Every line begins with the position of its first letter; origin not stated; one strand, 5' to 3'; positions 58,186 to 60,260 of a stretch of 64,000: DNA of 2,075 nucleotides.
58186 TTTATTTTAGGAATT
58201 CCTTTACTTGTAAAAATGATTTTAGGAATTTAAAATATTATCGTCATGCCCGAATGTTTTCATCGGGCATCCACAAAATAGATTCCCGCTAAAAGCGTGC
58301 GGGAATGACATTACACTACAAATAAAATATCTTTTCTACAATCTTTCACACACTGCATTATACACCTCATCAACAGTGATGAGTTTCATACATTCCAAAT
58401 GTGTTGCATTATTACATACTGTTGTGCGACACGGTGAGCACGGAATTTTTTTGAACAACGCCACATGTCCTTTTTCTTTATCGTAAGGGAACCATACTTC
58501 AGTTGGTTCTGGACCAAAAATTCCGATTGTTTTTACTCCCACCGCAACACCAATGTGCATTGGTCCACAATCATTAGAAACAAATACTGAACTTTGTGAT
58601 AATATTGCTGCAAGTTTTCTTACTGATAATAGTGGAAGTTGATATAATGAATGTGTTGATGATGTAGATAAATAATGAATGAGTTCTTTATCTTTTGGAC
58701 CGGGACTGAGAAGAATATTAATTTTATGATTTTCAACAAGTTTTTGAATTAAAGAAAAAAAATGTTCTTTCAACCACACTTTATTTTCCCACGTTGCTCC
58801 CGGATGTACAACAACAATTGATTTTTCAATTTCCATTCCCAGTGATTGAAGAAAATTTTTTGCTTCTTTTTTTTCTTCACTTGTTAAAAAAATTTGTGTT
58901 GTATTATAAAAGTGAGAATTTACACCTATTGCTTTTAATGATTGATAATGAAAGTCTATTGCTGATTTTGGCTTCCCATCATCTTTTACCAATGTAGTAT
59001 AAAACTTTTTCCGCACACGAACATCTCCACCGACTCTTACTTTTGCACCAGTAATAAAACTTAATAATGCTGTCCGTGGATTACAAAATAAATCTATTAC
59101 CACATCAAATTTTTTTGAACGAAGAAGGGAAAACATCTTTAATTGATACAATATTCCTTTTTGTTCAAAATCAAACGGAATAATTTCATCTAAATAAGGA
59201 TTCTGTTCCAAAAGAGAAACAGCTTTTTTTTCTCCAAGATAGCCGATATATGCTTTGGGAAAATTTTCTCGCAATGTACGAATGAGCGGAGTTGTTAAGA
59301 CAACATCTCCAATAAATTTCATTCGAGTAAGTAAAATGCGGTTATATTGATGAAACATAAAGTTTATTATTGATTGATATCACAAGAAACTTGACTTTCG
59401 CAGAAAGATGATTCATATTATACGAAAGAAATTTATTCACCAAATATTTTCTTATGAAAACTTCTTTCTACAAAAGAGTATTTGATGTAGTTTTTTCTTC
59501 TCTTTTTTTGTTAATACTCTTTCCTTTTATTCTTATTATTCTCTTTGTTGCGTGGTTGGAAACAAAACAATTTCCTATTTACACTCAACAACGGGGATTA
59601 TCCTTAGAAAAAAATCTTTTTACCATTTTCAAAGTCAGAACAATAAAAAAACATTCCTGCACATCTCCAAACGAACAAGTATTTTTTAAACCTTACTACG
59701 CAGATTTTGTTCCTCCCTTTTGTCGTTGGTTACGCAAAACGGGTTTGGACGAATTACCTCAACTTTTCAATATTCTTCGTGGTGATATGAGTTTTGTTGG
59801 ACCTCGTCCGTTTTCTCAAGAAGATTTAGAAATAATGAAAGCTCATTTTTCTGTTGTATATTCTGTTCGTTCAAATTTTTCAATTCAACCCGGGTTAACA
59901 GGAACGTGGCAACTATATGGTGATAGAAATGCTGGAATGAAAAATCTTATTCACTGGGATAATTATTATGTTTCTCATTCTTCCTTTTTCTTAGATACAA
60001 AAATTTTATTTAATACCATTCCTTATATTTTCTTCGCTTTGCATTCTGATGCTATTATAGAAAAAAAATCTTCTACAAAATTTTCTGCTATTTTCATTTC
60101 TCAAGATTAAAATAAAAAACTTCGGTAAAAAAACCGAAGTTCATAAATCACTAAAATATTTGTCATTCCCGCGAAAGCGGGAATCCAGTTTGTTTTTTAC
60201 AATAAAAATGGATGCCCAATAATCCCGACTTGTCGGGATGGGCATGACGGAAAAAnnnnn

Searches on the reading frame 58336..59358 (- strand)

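Call 68: search_protein_families(library=pfam, max_evalue=1e-8, proteins=[window:58336-59358:-])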
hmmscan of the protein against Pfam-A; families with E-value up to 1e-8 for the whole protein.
window:58336-59358:- (340 aa): 1 family
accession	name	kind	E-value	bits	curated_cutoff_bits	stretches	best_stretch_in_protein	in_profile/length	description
PF01075.23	Glyco_transf_9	-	1.5e-30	106.8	22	1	74-317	3-243/247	Glycosyltransferase family 9 (heptosyltransferase)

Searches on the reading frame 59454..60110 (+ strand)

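Call 68: search_protein_families(library=pfam, max_evalue=1e-8, proteins=[window:59454-60110:+])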
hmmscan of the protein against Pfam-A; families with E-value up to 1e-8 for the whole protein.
window:59454-60110:+ (218 aa): 1 family
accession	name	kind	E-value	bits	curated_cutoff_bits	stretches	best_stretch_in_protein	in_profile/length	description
PF02397.22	Bac_transf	-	7.6e-46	156.3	27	1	7-193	1-178/179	Bacterial sugar transferase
